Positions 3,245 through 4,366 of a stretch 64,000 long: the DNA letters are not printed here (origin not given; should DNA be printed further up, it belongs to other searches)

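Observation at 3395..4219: Early-region protein made of ~25 hexapeptide repeats (A-R-V-Y-G-D), encoded by near-identical 18-bp tandem DNA repeats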

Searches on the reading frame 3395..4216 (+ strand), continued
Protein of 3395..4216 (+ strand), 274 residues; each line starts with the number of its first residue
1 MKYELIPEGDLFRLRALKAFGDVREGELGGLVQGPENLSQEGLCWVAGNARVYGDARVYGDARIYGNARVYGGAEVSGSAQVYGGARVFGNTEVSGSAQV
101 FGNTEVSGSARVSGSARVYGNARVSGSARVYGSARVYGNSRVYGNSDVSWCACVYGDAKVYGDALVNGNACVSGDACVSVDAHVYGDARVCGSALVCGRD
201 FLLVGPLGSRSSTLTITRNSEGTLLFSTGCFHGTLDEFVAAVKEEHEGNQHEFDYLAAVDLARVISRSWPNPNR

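Call 53: find_encoding_contigs(protein=P0003, flank=8000, max_places=2)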
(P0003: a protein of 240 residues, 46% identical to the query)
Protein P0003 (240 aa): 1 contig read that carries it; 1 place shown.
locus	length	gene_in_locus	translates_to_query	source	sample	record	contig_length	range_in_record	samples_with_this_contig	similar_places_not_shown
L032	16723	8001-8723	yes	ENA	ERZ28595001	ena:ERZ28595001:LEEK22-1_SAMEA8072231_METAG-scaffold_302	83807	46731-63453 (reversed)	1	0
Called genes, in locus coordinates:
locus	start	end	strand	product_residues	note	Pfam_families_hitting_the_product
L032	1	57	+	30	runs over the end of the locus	-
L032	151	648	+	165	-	PF01047:MarR (weak)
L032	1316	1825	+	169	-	PF00482:T2SSF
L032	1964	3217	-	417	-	PF00589:Phage_integrase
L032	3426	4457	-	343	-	PF13588:HSDR_N_2, PF04313:HSDR_N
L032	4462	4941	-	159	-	PF12844:HTH_19 (faint), PF01381:HTH_3 (weak), PF13443:HTH_26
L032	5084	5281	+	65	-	-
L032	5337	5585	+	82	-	-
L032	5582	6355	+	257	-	PF02498:Bro-N, PF03374:ANT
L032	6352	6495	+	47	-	-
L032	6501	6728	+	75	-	-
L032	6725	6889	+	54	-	-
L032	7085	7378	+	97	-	-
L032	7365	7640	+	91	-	-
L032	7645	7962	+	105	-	-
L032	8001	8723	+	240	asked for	PF04519:Bactofilin (faint), PF18836:B_solenoid_ydck (faint)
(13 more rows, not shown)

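Call 54: find_encoding_contigs(protein=P0017, flank=8000, max_places=2)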
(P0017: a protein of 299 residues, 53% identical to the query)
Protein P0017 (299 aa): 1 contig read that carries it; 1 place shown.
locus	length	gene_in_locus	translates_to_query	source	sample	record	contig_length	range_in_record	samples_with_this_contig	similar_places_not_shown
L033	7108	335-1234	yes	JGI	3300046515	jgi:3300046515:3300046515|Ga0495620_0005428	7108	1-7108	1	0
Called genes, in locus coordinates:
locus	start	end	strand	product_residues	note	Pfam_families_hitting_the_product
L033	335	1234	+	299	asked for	PF18836:B_solenoid_ydck (weak), PF04519:Bactofilin (weak)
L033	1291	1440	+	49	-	PF27398:KilR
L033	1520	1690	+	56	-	-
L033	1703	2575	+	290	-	PF13479:AAA_24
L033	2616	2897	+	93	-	-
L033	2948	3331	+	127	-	-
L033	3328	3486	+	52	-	PF07026:DUF1317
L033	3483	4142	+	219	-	PF05063:MT-A70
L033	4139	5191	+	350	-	PF00145:DNA_methylase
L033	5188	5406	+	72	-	-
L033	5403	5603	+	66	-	-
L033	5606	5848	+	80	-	-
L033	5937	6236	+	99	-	PF27050:Phage_P22_Y8K6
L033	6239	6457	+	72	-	PF01258:zf-dskA_traR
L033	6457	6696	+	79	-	PF13973:DUF4222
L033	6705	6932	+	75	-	-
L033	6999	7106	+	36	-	?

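Call 61: search_protein_families(library=pfam, alignment_id=A3, max_evalue=0.001)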
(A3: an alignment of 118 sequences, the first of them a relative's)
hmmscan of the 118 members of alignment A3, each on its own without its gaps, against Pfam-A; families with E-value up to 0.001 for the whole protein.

A. member 1, L001:4825-5085:+ (87 aa): 0 families

B. families by the number of members that match (of 118 scanned): 62 families (the first 25 are shown)
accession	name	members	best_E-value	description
PF18836.7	B_solenoid_ydck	6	2.4e-24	YdcK Beta solenoid repeat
PF07120.17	DUF1376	3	4.3e-16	Protein of unknown function (DUF1376)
PF04519.19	Bactofilin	3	9.1e-07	Polymer-forming cytoskeletal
PF05565.16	Sipho_Gp157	2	1.4e-41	Siphovirus Gp157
PF13479.12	AAA_24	2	4.2e-35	AAA domain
PF03374.19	ANT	2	1.1e-24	Phage antirepressor protein KilAC domain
PF12728.13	HTH_17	2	4.5e-05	Helix-turn-helix domain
PF00132.30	Hexapep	2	0.00011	Bacterial transferase hexapeptide (six repeats)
PF13475.11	DUF4116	1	4.7e-84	Domain of unknown function (DUF4116)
PF01555.25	N6_N4_Mtase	1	1.3e-52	DNA methylase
PF17338.8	GP88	1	4.3e-30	Gene product 88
PF09588.16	YqaJ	1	3.8e-28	YqaJ-like viral recombinase domain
PF04343.18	DUF488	1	1.5e-25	Domain of unknown function DUF488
PF03837.19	RecT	1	6.5e-25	RecT family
PF05339.17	DUF739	1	8.2e-25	Protein of unknown function (DUF739)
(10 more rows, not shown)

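Call 64: list_cluster_members(proteins=[P0108, P0077, P0076, P0040, P0093, P0030, P0067, P0099, P0114, P0090])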
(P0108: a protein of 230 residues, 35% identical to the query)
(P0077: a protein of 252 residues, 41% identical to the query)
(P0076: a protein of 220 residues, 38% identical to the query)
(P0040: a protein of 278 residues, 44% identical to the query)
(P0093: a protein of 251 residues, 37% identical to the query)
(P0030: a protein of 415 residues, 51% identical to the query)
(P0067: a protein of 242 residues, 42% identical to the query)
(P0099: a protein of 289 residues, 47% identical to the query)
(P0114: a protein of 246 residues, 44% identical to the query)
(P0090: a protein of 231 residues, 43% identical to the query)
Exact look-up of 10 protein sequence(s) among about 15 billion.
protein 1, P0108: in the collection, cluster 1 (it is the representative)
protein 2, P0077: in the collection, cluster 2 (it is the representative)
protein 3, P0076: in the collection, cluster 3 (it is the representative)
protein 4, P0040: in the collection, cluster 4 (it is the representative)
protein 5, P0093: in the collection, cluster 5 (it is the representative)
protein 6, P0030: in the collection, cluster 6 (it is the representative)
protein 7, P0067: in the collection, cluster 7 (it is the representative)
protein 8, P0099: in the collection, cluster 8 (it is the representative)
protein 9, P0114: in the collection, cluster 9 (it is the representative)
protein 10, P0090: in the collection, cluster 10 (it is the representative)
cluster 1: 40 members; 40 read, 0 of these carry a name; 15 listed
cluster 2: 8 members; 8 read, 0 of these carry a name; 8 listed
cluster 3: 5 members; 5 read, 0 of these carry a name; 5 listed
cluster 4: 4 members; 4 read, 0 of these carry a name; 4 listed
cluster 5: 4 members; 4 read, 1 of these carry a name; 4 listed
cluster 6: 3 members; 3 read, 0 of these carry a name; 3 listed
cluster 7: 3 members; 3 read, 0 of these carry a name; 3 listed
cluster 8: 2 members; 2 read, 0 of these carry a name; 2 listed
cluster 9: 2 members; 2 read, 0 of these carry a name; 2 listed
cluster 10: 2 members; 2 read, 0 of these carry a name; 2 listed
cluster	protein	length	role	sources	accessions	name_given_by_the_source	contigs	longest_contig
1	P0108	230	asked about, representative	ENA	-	-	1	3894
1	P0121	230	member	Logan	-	-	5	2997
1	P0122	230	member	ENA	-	-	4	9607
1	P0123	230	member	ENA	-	-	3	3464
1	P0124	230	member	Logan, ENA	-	-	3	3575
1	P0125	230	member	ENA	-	-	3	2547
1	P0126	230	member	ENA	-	-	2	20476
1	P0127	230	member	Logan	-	-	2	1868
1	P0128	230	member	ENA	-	-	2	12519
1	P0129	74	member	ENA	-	-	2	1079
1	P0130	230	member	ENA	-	-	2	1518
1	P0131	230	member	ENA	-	-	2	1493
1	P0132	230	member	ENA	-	-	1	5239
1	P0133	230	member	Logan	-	-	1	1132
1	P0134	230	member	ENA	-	-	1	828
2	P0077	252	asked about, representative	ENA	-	-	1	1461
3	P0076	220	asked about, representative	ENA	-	-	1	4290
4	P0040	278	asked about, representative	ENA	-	-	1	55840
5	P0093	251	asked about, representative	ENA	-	-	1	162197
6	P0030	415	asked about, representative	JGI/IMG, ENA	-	-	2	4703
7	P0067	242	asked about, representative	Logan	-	-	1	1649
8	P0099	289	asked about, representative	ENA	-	-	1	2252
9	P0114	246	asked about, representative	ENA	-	-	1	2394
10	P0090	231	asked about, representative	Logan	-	-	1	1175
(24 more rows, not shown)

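Call 73: find_related_loci(query=window:3395-4216:+, collection=genome_contigs, flank=6000)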
Query window:3395-4216:+ (274 aa) in genome_contigs; peptide patterns used: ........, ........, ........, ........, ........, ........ (x = any residue, [..] = any of these).
141 stretches matched a pattern; 20 encode a relative of the query (tblastn E <= 1e-3); 20 distinct loci.
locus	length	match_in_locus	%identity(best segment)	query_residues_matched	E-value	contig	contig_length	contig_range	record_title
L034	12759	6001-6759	43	2-264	1e-62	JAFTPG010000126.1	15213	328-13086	MAG: Ruminococcus sp. isolate RGIG4025 Roe_deer_Cecum-5__c545920, whole genome shotgun sequence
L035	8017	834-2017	49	2-204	5e-53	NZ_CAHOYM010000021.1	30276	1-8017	Bartonella gabonensis strain 669, whole genome shotgun sequence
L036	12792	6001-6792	37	2-254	6e-49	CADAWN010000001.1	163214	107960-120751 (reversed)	MAG: uncultured Erysipelotrichaceae bacterium isolate RUG13689 genome assembly, contig: RUG13689_asm_1, whole genome sho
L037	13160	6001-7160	45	2-199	1e-46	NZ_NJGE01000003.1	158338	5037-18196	Bartonella tribocorum strain L103 Contig03, whole genome shotgun sequence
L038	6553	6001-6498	46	2-199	1e-44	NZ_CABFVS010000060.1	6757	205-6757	Bartonella massiliensis strain OS09, whole genome shotgun sequence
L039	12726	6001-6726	57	29-206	2e-42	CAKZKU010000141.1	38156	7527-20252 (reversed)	MAG TPA_asm: uncultured Microbacteriaceae bacterium isolate ERR2094175_bin.128_CONCOCT_v1.1_MAG genome assembly, contig:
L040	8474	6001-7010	45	2-200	3e-40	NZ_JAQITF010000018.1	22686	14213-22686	Bartonella sp. AU16XJBT Scaffold18, whole genome shotgun sequence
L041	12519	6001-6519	54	18-199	1e-39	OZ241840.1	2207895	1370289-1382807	MAG: Bdellovibrionales bacterium isolate c863a131-a975-4ce1-8af7-b9d89bf78701 genome assembly, chromosome: 1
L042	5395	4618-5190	44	5-185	5e-37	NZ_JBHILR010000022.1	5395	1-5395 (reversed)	Bartonella sp. TT121SHDZB SEQ-24, whole genome shotgun sequence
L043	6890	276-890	43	9-202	2e-33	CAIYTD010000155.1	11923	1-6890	MAG: Oligoflexia bacterium isolate Umea1_bin-2153 genome assembly, contig: bin-2153:155/400, whole genome shotgun sequen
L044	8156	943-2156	38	2-196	2e-33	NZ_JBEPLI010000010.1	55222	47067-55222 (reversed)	Bartonella silvatica strain DSM 23649 Ga0480201_10, whole genome shotgun sequence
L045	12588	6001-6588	39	11-198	1e-33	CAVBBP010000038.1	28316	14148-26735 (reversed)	Segatella copri isolate H07663-L1_cleanbin_000012 genome assembly, contig: Spades_H07663-L1_contig_1009, whole genome sh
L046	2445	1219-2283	39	4-234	3e-32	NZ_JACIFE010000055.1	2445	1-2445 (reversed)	Bartonella fuyuanensis strain DSM 100694 Ga0373258_55, whole genome shotgun sequence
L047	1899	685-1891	39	10-202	3e-32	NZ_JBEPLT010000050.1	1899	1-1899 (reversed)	Bartonella japonica strain DSM 23650 Ga0480226_50, whole genome shotgun sequence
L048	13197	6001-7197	45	9-218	1e-31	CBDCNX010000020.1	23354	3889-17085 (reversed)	MAG: Bdellovibrionales bacterium isolate 2e5f6fff-4bf3-4ea5-a5c7-239f1aeafdd0 genome assembly, contig: contig_20, whole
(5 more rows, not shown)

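Call 79: search_solved_structures(query=A1, max_evalue=0.01)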
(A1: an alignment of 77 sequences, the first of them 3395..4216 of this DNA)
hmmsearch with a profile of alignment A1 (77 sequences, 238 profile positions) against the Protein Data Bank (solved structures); distinct sequences matched with E-value up to 0.01: 7.
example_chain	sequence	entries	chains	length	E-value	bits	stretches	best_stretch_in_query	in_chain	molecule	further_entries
2f9c_A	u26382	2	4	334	1.2e-32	116.3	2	16-151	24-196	Hypothetical protein YDCK | Putative transferase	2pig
6sc4_A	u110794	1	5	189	0.0001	24.8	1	49-166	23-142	Uncharacterized protein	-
3r0s_A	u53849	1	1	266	0.00054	22.5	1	57-159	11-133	Acyl-[acyl-carrier-protein]--UDP-N-acetylglucosamine O-acyltransferase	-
9f5x_s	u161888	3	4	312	0.00067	22.2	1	48-163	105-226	Mitochondrial NADH:ubiquinone oxidoreductase 32 kDa subunit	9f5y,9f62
4mfg_A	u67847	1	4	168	0.00084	21.8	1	51-143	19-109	Putative acyltransferase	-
3ixc_A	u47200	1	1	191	0.0016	20.9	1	73-166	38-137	Hexapeptide transferase family protein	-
7ar9_z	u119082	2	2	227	0.0026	20.3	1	70-164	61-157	CA3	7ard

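Call 81: get_annotated_region(hit=H31, flank=7000)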
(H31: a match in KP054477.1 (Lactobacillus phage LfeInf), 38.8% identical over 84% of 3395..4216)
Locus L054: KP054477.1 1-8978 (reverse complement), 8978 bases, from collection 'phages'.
description: Lactobacillus phage LfeInf, complete genome.
organism: Lactobacillus phage LfeInf (NCBI taxid 1567484)
taxonomy: Viruses; Duplodnaviria; Heunggongvirae; Uroviricota; Caudoviricetes; Herelleviridae; Hopescreekvirus; Hopescreekvirus LfeInf
host: Lactobacillus fermentum; source: waste water; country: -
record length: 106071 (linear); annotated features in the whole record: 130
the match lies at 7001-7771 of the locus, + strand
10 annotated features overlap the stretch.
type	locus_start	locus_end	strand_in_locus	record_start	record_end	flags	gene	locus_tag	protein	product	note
CDS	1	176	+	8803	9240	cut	-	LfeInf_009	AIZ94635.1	hypothetical protein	-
CDS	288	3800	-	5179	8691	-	-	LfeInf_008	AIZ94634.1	lysin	-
CDS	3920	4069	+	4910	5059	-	-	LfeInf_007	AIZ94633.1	hypothetical protein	-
CDS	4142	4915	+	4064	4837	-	-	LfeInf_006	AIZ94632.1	nicotinamide mononucleotide transporter PnuC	-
CDS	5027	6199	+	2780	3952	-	-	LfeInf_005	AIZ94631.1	hypothetical protein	-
CDS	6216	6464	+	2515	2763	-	-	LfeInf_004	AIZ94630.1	hypothetical protein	-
CDS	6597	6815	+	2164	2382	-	-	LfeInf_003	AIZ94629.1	hypothetical protein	-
CDS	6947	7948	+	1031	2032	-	-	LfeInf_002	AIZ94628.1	hypothetical protein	-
repeat_region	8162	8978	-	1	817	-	-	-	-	-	putative terminal repeat region based on sequencing coverage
CDS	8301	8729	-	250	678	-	-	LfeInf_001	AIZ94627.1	hypothetical protein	-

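Call 84: search_protein_families(library=pfam, proteins=[P0005, P0014, P0029, P0030, P0052, P0068, P0013, P0048, P0111, P0118], max_evalue=0.001)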
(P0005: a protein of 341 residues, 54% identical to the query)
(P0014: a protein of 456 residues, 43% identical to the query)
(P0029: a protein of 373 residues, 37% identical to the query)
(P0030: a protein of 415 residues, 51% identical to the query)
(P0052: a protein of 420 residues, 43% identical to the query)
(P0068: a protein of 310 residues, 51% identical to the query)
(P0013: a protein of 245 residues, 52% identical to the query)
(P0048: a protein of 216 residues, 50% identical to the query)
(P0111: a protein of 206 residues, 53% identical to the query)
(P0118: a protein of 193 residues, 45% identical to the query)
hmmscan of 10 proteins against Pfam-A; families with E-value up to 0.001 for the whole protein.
P0005 (341 aa): 3 families
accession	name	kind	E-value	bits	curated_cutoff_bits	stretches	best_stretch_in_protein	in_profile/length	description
PF18836.7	B_solenoid_ydck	-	5.2e-22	76.3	30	0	181-197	1-17/17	YdcK Beta solenoid repeat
PF00132.30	Hexapep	-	5.2e-07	29.5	27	0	97-123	8-34/36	Bacterial transferase hexapeptide (six repeats)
PF04519.19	Bactofilin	-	6.5e-07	30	27.9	0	103-183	7-82/98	Polymer-forming cytoskeletal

P0014 (456 aa): 3 families
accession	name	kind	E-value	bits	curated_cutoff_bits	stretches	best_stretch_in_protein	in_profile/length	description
PF00132.30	Hexapep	-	7.2e-09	35.4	27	0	206-240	2-36/36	Bacterial transferase hexapeptide (six repeats)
PF18836.7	B_solenoid_ydck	-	2.1e-05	24.5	30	0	221-230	4-13/17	YdcK Beta solenoid repeat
PF25084.1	LbH_EIF2B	-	9.8e-05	22.8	54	0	260-354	10-101/105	EIF2B subunit epsilon LbH domain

P0029 (373 aa): 4 families
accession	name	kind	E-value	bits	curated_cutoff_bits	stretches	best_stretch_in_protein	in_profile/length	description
PF18836.7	B_solenoid_ydck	-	8.4e-19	66.3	30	0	177-187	1-11/17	YdcK Beta solenoid repeat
PF00132.30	Hexapep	-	2.7e-06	27.3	27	0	170-205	1-36/36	Bacterial transferase hexapeptide (six repeats)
PF25084.1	LbH_EIF2B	-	2.9e-05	24.5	54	0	67-157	14-101/105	EIF2B subunit epsilon LbH domain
PF04519.19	Bactofilin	-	6.6e-05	23.5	27.9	0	165-243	7-80/98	Polymer-forming cytoskeletal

P0030 (415 aa): 4 families
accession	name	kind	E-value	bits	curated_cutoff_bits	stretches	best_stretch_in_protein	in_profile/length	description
PF18836.7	B_solenoid_ydck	-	1.4e-20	71.8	30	0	119-134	1-16/17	YdcK Beta solenoid repeat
PF04519.19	Bactofilin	-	5.1e-09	36.7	27.9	1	145-231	3-84/98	Polymer-forming cytoskeletal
PF25084.1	LbH_EIF2B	-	1.3e-05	25.6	54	0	63-143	25-103/105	EIF2B subunit epsilon LbH domain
PF00132.30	Hexapep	-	0.00016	21.7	27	0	202-229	7-34/36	Bacterial transferase hexapeptide (six repeats)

P0052 (420 aa): 4 families
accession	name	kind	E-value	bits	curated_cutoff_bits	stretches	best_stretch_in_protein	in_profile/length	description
PF00132.30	Hexapep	-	1.1e-15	56.9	27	1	60-93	1-34/36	Bacterial transferase hexapeptide (six repeats)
PF18836.7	B_solenoid_ydck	-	1.2e-15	56.4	30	0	109-120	1-12/17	YdcK Beta solenoid repeat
PF25084.1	LbH_EIF2B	-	4.6e-07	30.2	54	1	104-201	11-99/105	EIF2B subunit epsilon LbH domain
PF04519.19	Bactofilin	-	4e-05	24.2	27.9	0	144-223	6-80/98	Polymer-forming cytoskeletal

P0068 (310 aa): 2 families
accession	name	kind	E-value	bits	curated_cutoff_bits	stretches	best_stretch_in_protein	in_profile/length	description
PF18836.7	B_solenoid_ydck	-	2e-31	105.6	30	1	114-130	1-17/17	YdcK Beta solenoid repeat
PF04519.19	Bactofilin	-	2e-06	28.4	27.9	0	97-175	8-81/98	Polymer-forming cytoskeletal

P0013 (245 aa): 2 families
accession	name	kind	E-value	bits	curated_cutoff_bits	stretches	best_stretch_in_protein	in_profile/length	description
PF18836.7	B_solenoid_ydck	-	4.3e-21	73.4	30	2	116-132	1-17/17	YdcK Beta solenoid repeat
PF04519.19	Bactofilin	-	0.0001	22.9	27.9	0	90-166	11-82/98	Polymer-forming cytoskeletal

P0048 (216 aa): 2 families
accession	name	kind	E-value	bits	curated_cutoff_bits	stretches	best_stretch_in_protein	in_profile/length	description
PF18836.7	B_solenoid_ydck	-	1.1e-17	62.8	30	1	81-97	1-17/17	YdcK Beta solenoid repeat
PF04519.19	Bactofilin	-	1.9e-06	28.4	27.9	1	57-137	7-82/98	Polymer-forming cytoskeletal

P0111 (206 aa): 1 family
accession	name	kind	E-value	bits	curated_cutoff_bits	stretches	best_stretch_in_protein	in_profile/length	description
PF18836.7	B_solenoid_ydck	-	6.7e-20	69.7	30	2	63-79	1-17/17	YdcK Beta solenoid repeat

P0118 (193 aa): 1 family
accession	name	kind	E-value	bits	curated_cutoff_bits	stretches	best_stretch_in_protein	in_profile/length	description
PF18836.7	B_solenoid_ydck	-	5.2e-12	45.1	30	0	87-102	1-16/17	YdcK Beta solenoid repeat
